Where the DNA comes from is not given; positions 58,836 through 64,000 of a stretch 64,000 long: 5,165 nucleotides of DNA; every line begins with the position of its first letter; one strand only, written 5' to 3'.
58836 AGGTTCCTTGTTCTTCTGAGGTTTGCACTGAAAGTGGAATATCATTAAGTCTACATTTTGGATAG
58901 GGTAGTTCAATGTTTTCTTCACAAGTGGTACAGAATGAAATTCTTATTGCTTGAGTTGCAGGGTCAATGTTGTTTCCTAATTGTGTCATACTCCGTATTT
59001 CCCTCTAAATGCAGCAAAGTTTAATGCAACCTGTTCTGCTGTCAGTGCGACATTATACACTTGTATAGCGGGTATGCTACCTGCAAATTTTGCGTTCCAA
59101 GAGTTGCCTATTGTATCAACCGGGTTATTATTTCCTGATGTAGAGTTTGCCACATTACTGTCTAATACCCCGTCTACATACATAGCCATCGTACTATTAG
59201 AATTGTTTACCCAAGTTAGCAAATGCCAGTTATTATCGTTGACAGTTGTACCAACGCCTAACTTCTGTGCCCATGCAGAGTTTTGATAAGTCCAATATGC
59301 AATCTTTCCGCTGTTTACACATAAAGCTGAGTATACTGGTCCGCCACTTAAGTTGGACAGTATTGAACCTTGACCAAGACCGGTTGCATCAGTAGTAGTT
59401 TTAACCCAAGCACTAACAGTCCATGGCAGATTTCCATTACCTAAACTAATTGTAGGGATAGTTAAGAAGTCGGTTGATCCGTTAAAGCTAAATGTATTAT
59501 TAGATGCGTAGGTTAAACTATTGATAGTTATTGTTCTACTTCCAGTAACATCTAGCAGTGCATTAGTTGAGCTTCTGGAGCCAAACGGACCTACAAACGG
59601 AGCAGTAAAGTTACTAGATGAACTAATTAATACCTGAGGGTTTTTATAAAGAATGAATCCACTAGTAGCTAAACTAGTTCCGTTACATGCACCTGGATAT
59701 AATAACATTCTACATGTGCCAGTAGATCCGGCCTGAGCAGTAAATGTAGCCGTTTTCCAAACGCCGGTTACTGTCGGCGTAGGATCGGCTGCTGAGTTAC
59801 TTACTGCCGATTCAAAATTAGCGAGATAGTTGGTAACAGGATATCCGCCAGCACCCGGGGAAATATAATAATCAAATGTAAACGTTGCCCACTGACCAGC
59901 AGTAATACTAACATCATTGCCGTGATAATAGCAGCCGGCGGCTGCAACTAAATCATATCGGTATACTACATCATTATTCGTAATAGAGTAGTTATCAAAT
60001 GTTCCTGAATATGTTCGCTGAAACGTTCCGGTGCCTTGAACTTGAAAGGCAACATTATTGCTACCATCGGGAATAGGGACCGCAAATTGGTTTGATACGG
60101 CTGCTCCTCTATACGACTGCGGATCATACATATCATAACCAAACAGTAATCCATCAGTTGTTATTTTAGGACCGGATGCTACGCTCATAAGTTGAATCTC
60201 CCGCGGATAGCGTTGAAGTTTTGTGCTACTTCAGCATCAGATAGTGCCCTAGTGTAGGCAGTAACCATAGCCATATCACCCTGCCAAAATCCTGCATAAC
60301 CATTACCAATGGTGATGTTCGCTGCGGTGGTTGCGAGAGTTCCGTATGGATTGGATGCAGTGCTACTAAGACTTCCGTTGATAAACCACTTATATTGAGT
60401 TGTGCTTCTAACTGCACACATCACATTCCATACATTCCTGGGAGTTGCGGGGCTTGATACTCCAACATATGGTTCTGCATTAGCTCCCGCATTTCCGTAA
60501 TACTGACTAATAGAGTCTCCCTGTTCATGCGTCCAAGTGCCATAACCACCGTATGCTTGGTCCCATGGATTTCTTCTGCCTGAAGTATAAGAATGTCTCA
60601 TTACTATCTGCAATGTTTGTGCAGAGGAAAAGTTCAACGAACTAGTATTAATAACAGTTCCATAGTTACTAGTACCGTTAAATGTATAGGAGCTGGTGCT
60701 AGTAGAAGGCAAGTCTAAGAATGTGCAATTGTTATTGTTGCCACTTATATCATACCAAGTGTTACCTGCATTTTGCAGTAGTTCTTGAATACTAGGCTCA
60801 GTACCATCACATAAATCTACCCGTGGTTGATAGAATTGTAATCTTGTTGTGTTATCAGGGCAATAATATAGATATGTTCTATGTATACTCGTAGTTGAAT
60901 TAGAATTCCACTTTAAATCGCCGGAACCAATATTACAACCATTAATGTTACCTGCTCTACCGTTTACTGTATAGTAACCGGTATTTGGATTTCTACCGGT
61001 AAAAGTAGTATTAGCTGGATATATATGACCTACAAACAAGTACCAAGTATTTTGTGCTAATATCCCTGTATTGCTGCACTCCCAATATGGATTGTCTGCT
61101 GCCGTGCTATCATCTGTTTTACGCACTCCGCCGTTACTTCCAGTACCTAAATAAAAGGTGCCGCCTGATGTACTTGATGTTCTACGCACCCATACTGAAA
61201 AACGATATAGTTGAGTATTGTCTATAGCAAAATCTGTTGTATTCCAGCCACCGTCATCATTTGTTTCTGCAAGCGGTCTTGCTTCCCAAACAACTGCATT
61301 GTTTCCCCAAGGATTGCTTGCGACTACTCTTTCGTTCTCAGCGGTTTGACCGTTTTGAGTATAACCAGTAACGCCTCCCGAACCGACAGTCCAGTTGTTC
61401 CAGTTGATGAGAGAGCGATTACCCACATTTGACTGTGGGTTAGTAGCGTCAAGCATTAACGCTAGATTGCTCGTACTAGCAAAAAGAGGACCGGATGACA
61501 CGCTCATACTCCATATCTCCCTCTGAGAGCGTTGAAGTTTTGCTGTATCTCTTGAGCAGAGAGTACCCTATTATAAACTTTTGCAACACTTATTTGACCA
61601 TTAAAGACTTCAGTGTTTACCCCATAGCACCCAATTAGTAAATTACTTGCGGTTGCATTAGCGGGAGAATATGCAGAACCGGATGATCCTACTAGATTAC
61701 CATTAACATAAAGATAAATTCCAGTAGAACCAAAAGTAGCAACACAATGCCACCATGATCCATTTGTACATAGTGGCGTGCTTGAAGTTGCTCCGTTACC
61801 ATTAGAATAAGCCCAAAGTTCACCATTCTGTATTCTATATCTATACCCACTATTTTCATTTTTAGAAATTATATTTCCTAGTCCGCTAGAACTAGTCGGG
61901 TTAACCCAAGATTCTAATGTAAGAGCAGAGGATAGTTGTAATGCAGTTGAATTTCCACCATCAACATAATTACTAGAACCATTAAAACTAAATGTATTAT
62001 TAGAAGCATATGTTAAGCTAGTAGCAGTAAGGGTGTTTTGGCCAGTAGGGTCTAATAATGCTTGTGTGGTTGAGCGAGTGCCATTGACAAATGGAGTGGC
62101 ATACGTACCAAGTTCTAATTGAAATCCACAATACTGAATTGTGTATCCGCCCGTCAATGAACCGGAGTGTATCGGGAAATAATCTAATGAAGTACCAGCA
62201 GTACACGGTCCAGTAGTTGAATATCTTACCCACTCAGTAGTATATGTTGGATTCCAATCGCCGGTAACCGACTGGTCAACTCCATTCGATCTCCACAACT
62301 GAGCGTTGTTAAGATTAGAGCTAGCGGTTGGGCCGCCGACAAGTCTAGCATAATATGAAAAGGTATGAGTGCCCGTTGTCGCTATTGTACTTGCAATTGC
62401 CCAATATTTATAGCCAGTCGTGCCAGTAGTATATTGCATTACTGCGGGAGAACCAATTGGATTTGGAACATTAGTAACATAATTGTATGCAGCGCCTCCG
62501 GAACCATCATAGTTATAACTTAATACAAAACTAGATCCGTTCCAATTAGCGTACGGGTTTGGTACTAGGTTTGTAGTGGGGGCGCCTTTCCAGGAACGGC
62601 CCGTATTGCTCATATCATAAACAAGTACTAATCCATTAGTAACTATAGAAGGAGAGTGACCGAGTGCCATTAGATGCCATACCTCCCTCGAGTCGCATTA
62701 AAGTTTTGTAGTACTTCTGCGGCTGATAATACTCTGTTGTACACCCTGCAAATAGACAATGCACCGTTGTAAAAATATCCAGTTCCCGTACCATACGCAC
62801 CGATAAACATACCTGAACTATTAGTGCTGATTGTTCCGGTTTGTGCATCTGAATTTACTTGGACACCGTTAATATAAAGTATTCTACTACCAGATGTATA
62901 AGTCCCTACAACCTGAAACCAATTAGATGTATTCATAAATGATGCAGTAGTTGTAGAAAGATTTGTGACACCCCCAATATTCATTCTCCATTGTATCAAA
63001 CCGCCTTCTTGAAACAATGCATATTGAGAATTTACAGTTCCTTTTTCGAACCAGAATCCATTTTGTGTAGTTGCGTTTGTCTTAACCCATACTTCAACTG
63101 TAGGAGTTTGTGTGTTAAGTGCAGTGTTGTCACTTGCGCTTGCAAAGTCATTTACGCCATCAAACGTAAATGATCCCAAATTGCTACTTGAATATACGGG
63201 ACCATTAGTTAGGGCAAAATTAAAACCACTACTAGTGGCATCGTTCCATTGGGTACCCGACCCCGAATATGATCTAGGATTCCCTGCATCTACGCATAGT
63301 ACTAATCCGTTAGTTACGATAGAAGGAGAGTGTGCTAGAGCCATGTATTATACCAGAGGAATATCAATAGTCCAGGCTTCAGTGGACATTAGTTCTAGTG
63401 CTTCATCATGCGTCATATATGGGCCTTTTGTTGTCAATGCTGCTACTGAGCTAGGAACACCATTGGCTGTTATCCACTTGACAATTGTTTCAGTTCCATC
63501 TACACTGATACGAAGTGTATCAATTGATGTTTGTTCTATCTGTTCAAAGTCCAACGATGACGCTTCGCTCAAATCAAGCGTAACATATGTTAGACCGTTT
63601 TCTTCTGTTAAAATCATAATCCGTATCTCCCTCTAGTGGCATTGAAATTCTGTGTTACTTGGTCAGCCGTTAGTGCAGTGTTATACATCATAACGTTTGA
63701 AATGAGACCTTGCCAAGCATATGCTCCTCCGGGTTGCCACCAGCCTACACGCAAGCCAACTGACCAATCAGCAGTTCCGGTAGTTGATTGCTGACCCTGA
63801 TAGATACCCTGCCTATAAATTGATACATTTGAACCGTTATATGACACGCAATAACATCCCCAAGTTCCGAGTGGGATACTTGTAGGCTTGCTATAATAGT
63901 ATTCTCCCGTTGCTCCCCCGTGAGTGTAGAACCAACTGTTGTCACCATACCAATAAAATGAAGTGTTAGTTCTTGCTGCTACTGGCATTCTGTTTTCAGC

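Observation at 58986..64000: Tandem cassette of at least five paralogous LamG/ConA-like genes with shared N- and C-terminal boxes (candidate diversified receptor-binding / adhesin array)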

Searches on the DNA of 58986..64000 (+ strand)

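Call 4: search_dna_similar(query=window:58986-64000:+, collection=phages, mode=near, max_rows=20)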
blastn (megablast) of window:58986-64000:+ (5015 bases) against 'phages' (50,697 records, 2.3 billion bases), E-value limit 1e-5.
No match.
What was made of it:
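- Tried and rejected: Megablast of the cassette against 50,697 phage records found nothing (call 4).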

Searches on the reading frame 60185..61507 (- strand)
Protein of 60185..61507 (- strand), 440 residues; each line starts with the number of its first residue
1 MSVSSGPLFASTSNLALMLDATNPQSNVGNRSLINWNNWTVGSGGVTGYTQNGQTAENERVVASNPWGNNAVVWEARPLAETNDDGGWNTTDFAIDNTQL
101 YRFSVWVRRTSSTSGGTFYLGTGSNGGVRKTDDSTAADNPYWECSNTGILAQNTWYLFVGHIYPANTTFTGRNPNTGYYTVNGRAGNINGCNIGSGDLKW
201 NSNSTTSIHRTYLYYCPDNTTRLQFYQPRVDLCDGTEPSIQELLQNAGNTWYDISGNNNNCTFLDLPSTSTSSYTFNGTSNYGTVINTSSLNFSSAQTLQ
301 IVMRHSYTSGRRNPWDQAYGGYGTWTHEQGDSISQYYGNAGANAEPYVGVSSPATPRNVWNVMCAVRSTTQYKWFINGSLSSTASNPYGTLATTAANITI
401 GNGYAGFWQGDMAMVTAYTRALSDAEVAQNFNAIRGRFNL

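Call 5: search_protein_families(library=pfam, proteins=[window:60185-61507:-], max_evalue=0.01)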
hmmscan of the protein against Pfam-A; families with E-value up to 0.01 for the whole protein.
window:60185-61507:- (440 aa): 1 family
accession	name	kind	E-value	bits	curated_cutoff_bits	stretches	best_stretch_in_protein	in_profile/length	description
PF13385.13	Laminin_G_3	-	7.4e-13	49.3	27.6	1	278-428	2-151/151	Concanavalin A-like lectin/glucanases superfamily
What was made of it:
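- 60185..61507 (-): LamG paralog, 440 aa, with a different N-terminal domain (type N2) and core type C4. Pfam E 7.4e-13 (call 5).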

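Call 6: search_protein_families(library=phrogs, proteins=[window:60185-61507:-], max_evalue=0.01)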
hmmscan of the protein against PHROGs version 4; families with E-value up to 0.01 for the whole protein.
window:60185-61507:- (440 aa): 4 families
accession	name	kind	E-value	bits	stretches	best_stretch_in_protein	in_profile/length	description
phrog_8510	-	head and packaging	3e-09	36.2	1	42-437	509-903/1348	virion structural protein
phrog_3545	-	unknown function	3.2e-08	33.1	1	270-435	791-973/1115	-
phrog_17347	-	unknown function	0.00069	20.4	1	274-433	49-207/312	-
phrog_24074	-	unknown function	0.00083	18.7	1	399-440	848-892/892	-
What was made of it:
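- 60185..61507 (-): PHROG 8510 match over residues 42-437 (call 6).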
